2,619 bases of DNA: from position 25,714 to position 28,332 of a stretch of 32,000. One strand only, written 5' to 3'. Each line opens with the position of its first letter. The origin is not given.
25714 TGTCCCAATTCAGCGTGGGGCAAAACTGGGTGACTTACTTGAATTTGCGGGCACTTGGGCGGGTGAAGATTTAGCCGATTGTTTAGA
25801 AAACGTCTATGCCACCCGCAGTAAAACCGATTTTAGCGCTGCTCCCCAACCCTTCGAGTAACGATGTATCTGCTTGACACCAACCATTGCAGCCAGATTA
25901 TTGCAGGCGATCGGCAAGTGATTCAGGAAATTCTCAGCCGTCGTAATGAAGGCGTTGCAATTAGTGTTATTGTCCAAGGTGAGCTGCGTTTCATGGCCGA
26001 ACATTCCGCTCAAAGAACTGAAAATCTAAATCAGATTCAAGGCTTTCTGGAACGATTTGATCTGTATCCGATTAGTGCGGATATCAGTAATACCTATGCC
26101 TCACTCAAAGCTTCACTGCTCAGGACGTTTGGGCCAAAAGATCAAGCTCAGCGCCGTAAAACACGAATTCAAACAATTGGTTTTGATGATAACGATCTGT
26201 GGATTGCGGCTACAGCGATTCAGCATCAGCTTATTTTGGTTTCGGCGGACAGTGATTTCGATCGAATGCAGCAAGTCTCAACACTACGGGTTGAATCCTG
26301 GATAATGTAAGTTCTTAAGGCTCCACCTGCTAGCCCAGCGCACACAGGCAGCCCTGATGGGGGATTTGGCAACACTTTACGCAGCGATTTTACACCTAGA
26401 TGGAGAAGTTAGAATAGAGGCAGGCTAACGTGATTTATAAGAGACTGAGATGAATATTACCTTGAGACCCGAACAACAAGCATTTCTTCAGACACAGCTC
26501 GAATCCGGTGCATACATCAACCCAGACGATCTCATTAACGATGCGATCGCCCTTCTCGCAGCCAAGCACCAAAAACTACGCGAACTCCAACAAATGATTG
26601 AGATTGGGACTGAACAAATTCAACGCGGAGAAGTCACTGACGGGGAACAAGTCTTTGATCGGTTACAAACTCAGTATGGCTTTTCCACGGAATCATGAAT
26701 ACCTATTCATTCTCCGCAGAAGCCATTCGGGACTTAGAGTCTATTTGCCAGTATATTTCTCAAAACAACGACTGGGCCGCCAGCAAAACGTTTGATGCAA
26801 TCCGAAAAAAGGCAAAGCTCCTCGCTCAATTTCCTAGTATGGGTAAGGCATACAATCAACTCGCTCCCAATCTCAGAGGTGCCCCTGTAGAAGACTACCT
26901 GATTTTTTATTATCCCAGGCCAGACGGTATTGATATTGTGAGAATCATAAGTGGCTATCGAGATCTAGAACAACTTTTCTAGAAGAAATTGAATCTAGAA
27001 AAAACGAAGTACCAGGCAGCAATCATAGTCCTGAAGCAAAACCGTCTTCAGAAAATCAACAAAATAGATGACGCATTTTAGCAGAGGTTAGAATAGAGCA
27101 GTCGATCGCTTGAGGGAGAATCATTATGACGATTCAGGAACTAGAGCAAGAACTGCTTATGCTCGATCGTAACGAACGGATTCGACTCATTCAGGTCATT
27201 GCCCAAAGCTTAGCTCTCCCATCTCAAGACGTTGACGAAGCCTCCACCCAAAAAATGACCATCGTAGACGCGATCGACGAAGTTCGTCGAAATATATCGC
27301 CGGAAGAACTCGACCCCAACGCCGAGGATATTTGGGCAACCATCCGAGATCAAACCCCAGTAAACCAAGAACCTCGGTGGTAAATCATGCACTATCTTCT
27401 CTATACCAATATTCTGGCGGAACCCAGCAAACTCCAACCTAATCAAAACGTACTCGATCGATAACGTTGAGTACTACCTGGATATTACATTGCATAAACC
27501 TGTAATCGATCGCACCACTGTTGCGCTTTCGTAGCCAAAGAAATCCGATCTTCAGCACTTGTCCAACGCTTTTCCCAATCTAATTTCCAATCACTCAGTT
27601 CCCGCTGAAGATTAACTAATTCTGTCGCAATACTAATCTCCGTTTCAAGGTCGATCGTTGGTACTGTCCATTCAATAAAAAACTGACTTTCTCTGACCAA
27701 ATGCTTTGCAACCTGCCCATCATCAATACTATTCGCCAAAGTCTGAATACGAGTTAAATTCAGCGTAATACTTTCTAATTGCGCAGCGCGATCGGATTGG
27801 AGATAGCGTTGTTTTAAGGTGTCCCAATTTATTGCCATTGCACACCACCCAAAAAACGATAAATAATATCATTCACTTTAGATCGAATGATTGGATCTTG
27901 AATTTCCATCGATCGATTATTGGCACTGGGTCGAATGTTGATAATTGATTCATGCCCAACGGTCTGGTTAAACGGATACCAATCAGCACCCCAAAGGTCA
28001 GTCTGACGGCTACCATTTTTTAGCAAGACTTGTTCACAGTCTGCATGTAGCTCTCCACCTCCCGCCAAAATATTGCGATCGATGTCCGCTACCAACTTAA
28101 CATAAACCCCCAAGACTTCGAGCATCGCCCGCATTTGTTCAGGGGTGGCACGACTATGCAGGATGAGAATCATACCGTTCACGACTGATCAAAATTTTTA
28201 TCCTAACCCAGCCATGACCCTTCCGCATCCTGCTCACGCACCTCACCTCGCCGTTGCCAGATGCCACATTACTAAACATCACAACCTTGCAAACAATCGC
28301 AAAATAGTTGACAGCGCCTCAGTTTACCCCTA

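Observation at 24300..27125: Cassette-like array: three (possibly four) orphan STAND 3' tails, each followed by a toxin-antitoxin-like module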

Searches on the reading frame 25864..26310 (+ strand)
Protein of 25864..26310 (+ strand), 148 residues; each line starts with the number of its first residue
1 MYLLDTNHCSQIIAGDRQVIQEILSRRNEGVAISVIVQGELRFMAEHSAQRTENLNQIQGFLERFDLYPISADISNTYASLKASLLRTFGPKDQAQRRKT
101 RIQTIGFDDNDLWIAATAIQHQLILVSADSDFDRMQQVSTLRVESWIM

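Call 5: search_protein_families(library=pfam, proteins=[window:25864-26310:+], max_evalue=0.01)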
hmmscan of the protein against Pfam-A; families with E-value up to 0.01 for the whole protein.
window:25864-26310:+ (148 aa): 2 families
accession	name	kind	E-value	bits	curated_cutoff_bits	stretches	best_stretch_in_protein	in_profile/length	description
PF01850.27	PIN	-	1.4e-12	48.7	23.6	1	2-135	1-117/120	PIN domain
PF18480.7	DUF5615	-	0.0024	18.2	23.8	1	109-137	35-63/110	Domain of unknown function (DUF5615)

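Call 10: find_encoding_contigs(protein=window:25864-26310:+, flank=10000, max_places=10)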
Protein window:25864-26310:+ (148 aa): no gene with exactly this product is on record in the collection.

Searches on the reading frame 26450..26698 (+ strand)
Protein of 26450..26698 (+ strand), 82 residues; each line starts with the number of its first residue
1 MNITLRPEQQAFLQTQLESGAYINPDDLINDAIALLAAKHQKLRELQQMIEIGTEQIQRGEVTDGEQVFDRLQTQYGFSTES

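Call 5: search_protein_families(library=pfam, proteins=[window:26450-26698:+], max_evalue=0.01)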
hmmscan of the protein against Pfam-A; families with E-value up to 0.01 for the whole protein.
window:26450-26698:+ (82 aa): 1 family
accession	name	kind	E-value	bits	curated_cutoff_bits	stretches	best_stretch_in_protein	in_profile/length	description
PF03693.20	ParD_antitoxin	-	7.9e-05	23.4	21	1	3-55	7-59/81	Bacterial antitoxin of ParD toxin-antitoxin type II system and RHH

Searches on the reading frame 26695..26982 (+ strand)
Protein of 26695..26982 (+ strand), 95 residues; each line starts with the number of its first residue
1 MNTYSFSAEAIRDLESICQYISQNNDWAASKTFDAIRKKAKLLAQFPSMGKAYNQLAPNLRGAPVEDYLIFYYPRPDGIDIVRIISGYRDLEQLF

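Call 5: search_protein_families(library=pfam, proteins=[window:26695-26982:+], max_evalue=0.01)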
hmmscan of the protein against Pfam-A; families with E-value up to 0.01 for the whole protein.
window:26695-26982:+ (95 aa): 1 family
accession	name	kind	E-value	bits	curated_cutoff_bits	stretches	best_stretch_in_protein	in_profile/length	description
PF05016.21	ParE_toxin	-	1.1e-16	61.6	23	1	4-90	1-88/89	ParE toxin of type II toxin-antitoxin system, parDE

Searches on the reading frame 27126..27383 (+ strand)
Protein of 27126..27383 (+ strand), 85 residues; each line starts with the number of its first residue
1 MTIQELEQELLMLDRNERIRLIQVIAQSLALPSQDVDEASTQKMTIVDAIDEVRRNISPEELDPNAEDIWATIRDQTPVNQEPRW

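Call 5: search_protein_families(library=pfam, proteins=[window:27126-27383:+], max_evalue=0.01)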
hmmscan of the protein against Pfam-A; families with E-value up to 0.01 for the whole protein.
window:27126-27383:+ (85 aa): 0 families

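Call 51: search_protein_families(library=padloc, proteins=[window:27126-27383:+], max_evalue=0.001)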
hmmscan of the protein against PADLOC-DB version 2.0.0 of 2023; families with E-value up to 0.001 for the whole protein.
window:27126-27383:+ (85 aa): 0 families

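Call 56: search_protein_families(library=pfam, proteins=[window:27126-27383:+], max_evalue=5)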
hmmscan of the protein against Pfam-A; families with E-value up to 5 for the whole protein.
window:27126-27383:+ (85 aa): 1 family
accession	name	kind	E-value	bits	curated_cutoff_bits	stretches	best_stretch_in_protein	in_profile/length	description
PF09720.15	Unstab_antitox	-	0.019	15.5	23.3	1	13-40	2-30/54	Putative addiction module component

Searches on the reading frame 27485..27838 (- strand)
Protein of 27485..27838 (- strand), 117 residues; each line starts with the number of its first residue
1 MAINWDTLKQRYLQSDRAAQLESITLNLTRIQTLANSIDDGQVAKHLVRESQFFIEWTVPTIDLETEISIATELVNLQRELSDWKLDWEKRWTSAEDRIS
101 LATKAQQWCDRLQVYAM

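Call 37: search_protein_families(library=pfam, proteins=[window:27485-27838:-], max_evalue=0.01)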
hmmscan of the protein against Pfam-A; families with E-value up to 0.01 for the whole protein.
window:27485-27838:- (117 aa): 0 families

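Call 51: search_protein_families(library=padloc, proteins=[window:27485-27838:-], max_evalue=0.001)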
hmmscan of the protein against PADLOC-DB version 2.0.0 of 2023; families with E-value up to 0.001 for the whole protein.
window:27485-27838:- (117 aa): 0 families

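Call 56: search_protein_families(library=pfam, proteins=[window:27485-27838:-], max_evalue=5)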
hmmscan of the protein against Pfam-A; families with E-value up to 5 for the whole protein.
window:27485-27838:- (117 aa): 1 family
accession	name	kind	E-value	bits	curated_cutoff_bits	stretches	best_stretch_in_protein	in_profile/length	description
PF17235.7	STD1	-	0.044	13.9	25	1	28-82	118-168/208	STD1/MTH1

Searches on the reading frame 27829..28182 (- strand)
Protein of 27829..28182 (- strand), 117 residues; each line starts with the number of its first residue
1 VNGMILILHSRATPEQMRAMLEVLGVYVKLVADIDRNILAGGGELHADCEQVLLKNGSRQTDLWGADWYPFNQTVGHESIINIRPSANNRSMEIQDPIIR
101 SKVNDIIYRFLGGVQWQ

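Call 37: search_protein_families(library=pfam, proteins=[window:27829-28182:-], max_evalue=0.01)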
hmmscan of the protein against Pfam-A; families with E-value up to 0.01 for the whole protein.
window:27829-28182:- (117 aa): 1 family
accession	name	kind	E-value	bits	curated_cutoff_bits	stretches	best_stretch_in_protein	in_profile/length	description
PF18924.5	DUF5674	-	3.6e-38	130.4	27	1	7-110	2-109/109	Protein of unknown function (DUF5674)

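Call 51: search_protein_families(library=padloc, proteins=[window:27829-28182:-], max_evalue=0.001)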
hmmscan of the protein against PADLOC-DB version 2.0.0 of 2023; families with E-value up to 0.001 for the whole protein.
window:27829-28182:- (117 aa): 0 families
